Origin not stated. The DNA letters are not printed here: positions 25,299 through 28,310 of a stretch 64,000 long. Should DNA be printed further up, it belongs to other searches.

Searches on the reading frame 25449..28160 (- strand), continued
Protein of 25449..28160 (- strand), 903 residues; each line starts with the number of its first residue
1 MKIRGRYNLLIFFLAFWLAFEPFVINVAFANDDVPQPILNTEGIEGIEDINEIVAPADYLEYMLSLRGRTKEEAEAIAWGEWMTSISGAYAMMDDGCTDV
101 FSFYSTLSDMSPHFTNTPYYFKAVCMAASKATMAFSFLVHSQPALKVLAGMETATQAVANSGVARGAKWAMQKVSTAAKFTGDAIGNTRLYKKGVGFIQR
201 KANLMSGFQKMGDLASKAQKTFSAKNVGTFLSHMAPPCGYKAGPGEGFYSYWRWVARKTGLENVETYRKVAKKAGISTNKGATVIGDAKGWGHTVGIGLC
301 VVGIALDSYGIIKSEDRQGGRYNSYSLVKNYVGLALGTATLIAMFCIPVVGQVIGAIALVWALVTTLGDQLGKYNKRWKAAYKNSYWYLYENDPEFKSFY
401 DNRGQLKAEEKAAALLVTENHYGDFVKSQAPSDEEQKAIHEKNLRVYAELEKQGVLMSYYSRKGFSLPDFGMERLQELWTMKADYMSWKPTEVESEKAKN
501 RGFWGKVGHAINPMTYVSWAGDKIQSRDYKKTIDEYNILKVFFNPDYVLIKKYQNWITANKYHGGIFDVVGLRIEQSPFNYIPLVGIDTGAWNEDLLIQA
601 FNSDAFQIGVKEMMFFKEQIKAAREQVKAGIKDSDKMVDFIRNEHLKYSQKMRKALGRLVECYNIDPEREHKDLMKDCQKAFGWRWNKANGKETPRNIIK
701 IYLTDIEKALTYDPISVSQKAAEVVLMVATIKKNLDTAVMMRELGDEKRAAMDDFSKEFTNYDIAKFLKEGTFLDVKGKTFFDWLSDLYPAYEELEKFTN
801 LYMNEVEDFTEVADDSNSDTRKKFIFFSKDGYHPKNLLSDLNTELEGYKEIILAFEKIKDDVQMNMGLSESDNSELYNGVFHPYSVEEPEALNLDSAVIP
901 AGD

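Call 34: find_related_loci(query=A1, collection=genome_contigs, flank=10000)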
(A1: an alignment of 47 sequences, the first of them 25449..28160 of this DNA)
Query A1 (903 aa) in genome_contigs; peptide patterns used: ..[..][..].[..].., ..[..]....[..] (x = any residue, [..] = any of these).
123 stretches matched a pattern; 64 encode a relative of the query (tblastn E <= 1e-3); 57 distinct loci.
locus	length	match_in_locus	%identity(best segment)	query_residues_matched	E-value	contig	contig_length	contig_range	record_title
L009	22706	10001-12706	88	1-903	0e+0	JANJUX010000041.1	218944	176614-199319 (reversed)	MAG: Candidatus Riflebacteria bacterium isolate RXS2_metabat.bin.35 RXS2_k141_195773, whole genome shotgun sequence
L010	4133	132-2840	87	1-903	0e+0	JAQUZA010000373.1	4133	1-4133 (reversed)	MAG: Candidatus Riflebacteria bacterium isolate STD2_25 NODE_100364_length_4133_cov_3.223914_Sandtown_D2, whole genome s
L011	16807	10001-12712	76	1-903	0e+0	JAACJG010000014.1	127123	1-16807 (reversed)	MAG: Candidatus Rifleibacterium amylolyticum isolate CH46 Scaffold15, whole genome shotgun sequence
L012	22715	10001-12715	74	1-903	0e+0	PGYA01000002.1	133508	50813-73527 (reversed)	MAG: Candidatus Riflebacteria bacterium HGW-Riflebacteria-2 bjp_ig2102_scaffold_116, whole genome shotgun sequence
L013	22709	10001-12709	92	1-903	0e+0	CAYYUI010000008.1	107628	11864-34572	MAG TPA_asm: uncultured bacterium isolate SRP192927_co1_848 genome assembly, contig: NODE_141_length_107628_cov_11.96694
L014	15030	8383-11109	70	1-903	0e+0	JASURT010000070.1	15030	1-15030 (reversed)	MAG: Candidatus Ozemobacter sp. isolate DJKA78_ANT-KO_bin.22 scaffold_1030, whole genome shotgun sequence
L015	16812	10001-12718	70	1-903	0e+0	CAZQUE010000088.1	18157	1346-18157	MAG TPA_asm: uncultured bacterium isolate SRP304446_co1_153 genome assembly, contig: NODE_2150_length_18157_cov_15.38697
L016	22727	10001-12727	69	1-903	0e+0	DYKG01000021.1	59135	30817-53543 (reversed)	MAG TPA_asm: Candidatus Methylomirabilis sp. isolate SulCav_AS07-7_4_47_145 SulCav_AS07_7_412_length_59135_cov_99_540860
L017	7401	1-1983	89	242-903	0e+0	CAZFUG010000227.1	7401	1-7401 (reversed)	MAG TPA_asm: uncultured bacterium isolate binchicken_co115_14 genome assembly, contig: NODE_14495_length_7401_cov_4.8562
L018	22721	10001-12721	65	1-903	0e+0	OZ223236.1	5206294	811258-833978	MAG: Candidatus Ozemobacteraceae bacterium isolate 4ee0fdf2-fbb4-4151-bfa0-813162405533 genome assembly, chromosome: 2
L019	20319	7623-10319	75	1-903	0e+0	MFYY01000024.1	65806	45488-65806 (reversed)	MAG: Candidatus Riflebacteria bacterium GWC2_50_8 gwc2_scaffold_1222, whole genome shotgun sequence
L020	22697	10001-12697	76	1-903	0e+0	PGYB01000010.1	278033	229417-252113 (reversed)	MAG: Candidatus Riflebacteria bacterium HGW-Riflebacteria-1 bjp_ig2103_scaffold_66, whole genome shotgun sequence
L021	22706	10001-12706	88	1-903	0e+0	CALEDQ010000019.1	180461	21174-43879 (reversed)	MAG TPA_asm: uncultured bacterium isolate SRR3330203_bin.17_CONCOCT_v1.1_MAG genome assembly, contig: ERZ724088.62, whol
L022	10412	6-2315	70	140-903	0e+0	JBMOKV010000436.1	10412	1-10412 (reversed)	MAG: Candidatus Rifleibacteriota bacterium isolate Betzabe_MAG007 MAG007_436, whole genome shotgun sequence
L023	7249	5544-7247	87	1-568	0e+0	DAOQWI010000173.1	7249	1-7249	MAG TPA_asm: Candidatus Ozemobacteraceae bacterium isolate AMR_MDS_1066 NODE_10683_length_7249_cov_8.026133, whole genom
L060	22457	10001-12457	31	9-876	2e-131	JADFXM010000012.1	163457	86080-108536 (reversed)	MAG: Candidatus Riflebacteria bacterium isolate nDJH14bin3 nDJH14_bin3_NODE_12_length_163457_cov_86.899627, whole genome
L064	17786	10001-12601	24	1-900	6e-60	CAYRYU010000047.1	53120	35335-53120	MAG TPA_asm: uncultured bacterium isolate binchicken_co66_92 genome assembly, contig: NODE_1123_length_53120_cov_19.0542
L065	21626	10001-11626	29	289-811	6e-59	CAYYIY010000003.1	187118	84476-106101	MAG TPA_asm: uncultured bacterium isolate binchicken_co135_188 genome assembly, contig: NODE_144_length_187118_cov_4.494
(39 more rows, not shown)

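Call 39: search_protein_families(library=ncbifam, proteins=[L003:3601-5772:+, L003:5769-6257:+, L003:6250-6828:+, L003:6841-7899:+, L003:13356-14216:+], max_evalue=0.1)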
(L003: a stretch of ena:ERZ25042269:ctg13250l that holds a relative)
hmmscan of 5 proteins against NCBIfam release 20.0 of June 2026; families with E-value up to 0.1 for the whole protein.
L003:3601-5772:+ (723 aa): 0 families

L003:5769-6257:+ (162 aa): 5 families
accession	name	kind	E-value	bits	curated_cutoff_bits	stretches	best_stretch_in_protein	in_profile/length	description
TIGR02532.1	IV_pilin_GFxxxE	domain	0.00082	19.1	16.3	1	9-29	1-21/24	prepilin-type N-terminal cleavage/methylation domain-containing protein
TIGR01707.1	gspI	equivalog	0.0024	18.3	44.35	1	11-59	1-49/101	type II secretion system minor pseudopilin GspI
NF049884.2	Ceg23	equivalog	0.0073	15.4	300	1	17-70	356-409/432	Dot/Icm T4SS effector Ceg23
TIGR02523.1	type_IV_pilV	equivalog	0.017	15.6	52.2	1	10-78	2-70/139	type IV pilus modification protein PilV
NF004068.0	PRK05580.1-5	equivalog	0.049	11.7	1249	1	56-139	102-180/795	primosomal protein N'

L003:6250-6828:+ (192 aa): 4 families
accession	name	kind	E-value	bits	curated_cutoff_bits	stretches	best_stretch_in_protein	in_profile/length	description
NF007848.0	PRK10557.1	equivalog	0.00074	18.9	120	1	5-69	5-69/192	prepilin peptidase-dependent protein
TIGR02532.1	IV_pilin_GFxxxE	domain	0.007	16.2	16.3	1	10-33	1-24/24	prepilin-type N-terminal cleavage/methylation domain-containing protein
TIGR01708.2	typeII_sec_gspH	equivalog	0.041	13.9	80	1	11-40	2-31/169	type II secretion system minor pseudopilin GspH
NF041013.1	T4P_ComGE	equivalog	0.057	13.5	49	0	10-71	3-61/83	competence type IV pilus minor pilin ComGE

L003:6841-7899:+ (352 aa): 26 families (the best 25 are shown)
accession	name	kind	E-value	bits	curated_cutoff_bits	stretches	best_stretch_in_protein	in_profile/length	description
NF040959.1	MamA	equivalog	8e-11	41.8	200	1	26-121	73-169/204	magnetosome protein MamA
TIGR02917.1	PEP_TPR_lipo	equivalog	9.6e-10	37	312.2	1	36-129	273-367/899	XrtA/PEP-CTERM system TPR-repeat protein PrsT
TIGR02795.1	tol_pal_ybgF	equivalog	4.2e-09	37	90.1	1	247-333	22-105/119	tol-pal system protein YbgF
NF052415.1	T3SS_chap_SctY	equivalog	4.3e-07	30.4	70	1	261-332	37-105/106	type III secretion apparatus assembly chaperone SctY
NF047371.1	FlcA_CTERM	equivalog_domain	7.6e-06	24.7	300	1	31-106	162-240/646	periplasmic flagellar collar protein FlcA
NF033920.0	C39_PA2778_fam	equivalog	1.3e-05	24.7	150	1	22-117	154-250/255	PA2778 family cysteine peptidase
NF033758.1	gliding_GltE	equivalog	2.2e-05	23.6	225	1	39-111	101-174/411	adventurous gliding motility TPR repeat lipoprotein GltE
NF040561.1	PrimPol_Msp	equivalog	2.4e-05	23.1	200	1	17-104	18-98/515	CRISPR-associated primase-polymerase type A1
NF008755.0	PRK11788.1-3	equivalog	5.6e-05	22.6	430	0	202-333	85-209/388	lipopolysaccharide assembly protein LapB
TIGR00540.1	TPR_hemY_coli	hypoth_equivalog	8.5e-05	21.5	142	0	24-83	326-385/385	heme biosynthesis-associated TPR protein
NF047507.1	TPR_BatC_Lepto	exception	0.0001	21.9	175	0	22-77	94-149/214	TPR repeat-containing protein BatC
TIGR03939.1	PGA_TPR_OMP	equivalog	0.0001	20.7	366.65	1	24-123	85-186/800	poly-beta-1,6 N-acetyl-D-glucosamine export porin PgaA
TIGR00756.2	PPR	repeat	0.00019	21.4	20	0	270-290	6-26/35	pentatricopeptide repeat protein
NF002725.1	PRK02603.1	equivalog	0.00028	21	143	0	29-113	40-128/173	photosystem I assembly protein Ycf3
NF008757.0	PRK11788.1-5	equivalog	0.00046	19.5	363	0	25-78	283-336/388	lipopolysaccharide assembly protein LapB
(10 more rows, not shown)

L003:13356-14216:+ (286 aa): 2 families
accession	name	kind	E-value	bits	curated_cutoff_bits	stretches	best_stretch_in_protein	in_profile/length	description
NF012212.1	ANT_9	subfamily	0.0016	17.7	340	1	13-65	6-58/249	aminoglycoside nucleotidyltransferase ANT(9)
NF047752.1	MntA_antitoxin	equivalog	0.038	13.9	60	1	32-64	11-41/106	type VII toxin-antitoxin system MntA family adenylyltransferase antitoxin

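Call 45: search_protein_families(library=pfam, alignment_id=A1, max_evalue=1)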
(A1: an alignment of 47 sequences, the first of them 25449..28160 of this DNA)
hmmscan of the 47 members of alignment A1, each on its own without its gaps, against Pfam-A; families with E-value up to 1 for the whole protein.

A. member 1, window:25449-28160:- (903 aa): 0 families

B. families by the number of members that match (of 47 scanned): 70 families (the first 25 are shown)
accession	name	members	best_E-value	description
PF07331.16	TctB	6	0.0047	Tripartite tricarboxylate transporter TctB family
PF06103.16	DUF948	3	0.033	Bacterial protein of unknown function (DUF948)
PF04431.18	Pec_lyase_N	2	0.00025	Pectate lyase, N terminus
PF14523.12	Syntaxin_2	2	0.012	Syntaxin-like protein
PF08156.18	NOP5NT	2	0.037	NOP5NT (NUC127) domain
PF23345.1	NUP160_helical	2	0.048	Nucleoporin NUP160, helical domain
PF07264.17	EI24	2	0.054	Sulfate transporter CysZ/Etoposide-induced protein 2.4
PF21725.3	T7SS_signal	2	0.11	Putative T7SS secretion signal domain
PF21389.3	CASTOR1_ACT-like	2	0.14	Cytosolic arginine sensor for mTORC1 subunit 1/2, ACT-like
PF05979.17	DUF896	1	0.0002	Bacterial protein of unknown function (DUF896)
PF02244.21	Propep_M14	1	0.0095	Carboxypeptidase activation peptide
PF11083.13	Relaxase_C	1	0.012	C-terminal helical hairpin domain from relaxase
PF00103.25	Hormone_1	1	0.021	Somatotropin hormone family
PF21774.3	NagJ_C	1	0.028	Hyaluronidase post-catalytic domain-like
PF19775.4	DUF6261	1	0.029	Family of unknown function (DUF6261)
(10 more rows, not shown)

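Call 55: search_protein_families(library=phrogs, proteins=[window:25449-28160:-], max_evalue=0.1)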
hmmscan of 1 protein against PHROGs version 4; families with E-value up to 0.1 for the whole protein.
window:25449-28160:- (903 aa): 1 family
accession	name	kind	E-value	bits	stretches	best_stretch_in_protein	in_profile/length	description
phrog_28675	-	unknown function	0.072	14.3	0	477-503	36-62/62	-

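Call 61: find_homologous_proteins(query=L003:3601-5772:+)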
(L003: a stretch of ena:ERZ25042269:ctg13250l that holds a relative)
Query L003:3601-5772:+ (723 aa): 52 proteins with E <= 0.001 among 6927 candidates.
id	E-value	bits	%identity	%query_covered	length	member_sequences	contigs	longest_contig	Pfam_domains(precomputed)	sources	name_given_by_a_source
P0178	0.0e+0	1675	100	100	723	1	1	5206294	-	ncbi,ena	-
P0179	6.5e-256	869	54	100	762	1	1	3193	-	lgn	-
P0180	3.0e-253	861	54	100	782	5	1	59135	-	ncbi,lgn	-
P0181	7.4e-253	859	55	100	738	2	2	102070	-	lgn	-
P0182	2.2e-251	854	54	100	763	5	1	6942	-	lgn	-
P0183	2.8e-251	854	54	100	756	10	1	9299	-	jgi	jgi:hypothetical protein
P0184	1.3e-249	849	54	100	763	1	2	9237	-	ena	-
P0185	1.1e-246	839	53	100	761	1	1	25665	-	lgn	-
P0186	2.2e-246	838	53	100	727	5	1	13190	-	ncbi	ncbi:MAG: hypothetical protein ACQETH_11620 [Candidatus Rifleibacteriota bacterium]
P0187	5.0e-245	833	53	100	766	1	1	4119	-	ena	-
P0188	4.9e-244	830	52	100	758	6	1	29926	-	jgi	jgi:hypothetical protein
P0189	2.0e-242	825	54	100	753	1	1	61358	-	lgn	-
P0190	9.5e-240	816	52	100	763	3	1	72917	-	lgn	-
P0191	9.2e-237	806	52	100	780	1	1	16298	-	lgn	-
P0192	2.6e-236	805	51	99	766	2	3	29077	-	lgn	-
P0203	4.2e-222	758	49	100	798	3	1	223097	-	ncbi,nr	ncbi:MAG: hypothetical protein KKB51_05005 [Candidatus Riflebacteria bacterium]|nr:hypothetical prot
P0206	6.6e-221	754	49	100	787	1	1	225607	-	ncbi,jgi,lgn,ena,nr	ncbi:MAG: hypothetical protein CVV42_02380 [Candidatus Riflebacteria bacterium HGW-Riflebacteria-2]|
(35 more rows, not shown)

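Call 62: find_encoding_contigs(protein=P0203, flank=10000, max_places=1)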
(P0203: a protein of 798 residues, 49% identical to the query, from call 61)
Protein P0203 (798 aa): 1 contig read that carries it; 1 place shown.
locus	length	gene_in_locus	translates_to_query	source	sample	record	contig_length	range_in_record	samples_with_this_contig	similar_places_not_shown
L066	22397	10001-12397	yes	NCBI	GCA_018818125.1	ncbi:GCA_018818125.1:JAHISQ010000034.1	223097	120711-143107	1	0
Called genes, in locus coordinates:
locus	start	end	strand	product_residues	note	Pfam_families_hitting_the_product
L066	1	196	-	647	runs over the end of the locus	PF02386:TrkH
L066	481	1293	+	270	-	PF00175:NAD_binding_1 (weak), PF10418:DHODB_Fe-S_bind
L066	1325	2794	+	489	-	PF14691:Fer4_20, PF13738:Pyr_redox_3 (faint), PF00070:Pyr_redox (faint), PF07992:Pyr_redox_2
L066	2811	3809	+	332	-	PF01180:DHO_dh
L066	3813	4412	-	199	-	PF02663:FmdE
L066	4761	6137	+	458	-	PF03773:ArsP_1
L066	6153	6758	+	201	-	PF13489:Methyltransf_23, PF13847:Methyltransf_31, PF08241:Methyltransf_11, PF08242:Methyltransf_12, PF13649:Methyltransf_25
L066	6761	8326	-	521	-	PF03023:MurJ, PF01554:MatE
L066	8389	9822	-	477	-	PF00520:Ion_trans, PF02254:TrkA_N, PF22614:Slo-like_RCK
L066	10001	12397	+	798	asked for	-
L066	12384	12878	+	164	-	-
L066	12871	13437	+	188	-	PF07963:N_methyl (weak)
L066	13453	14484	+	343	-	PF00515:TPR_1 (faint), PF07719:TPR_2 (faint), PF13176:TPR_7 (faint), PF13428:TPR_14 (faint)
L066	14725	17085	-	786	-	PF13646:HEAT_2 (faint)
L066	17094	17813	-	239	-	-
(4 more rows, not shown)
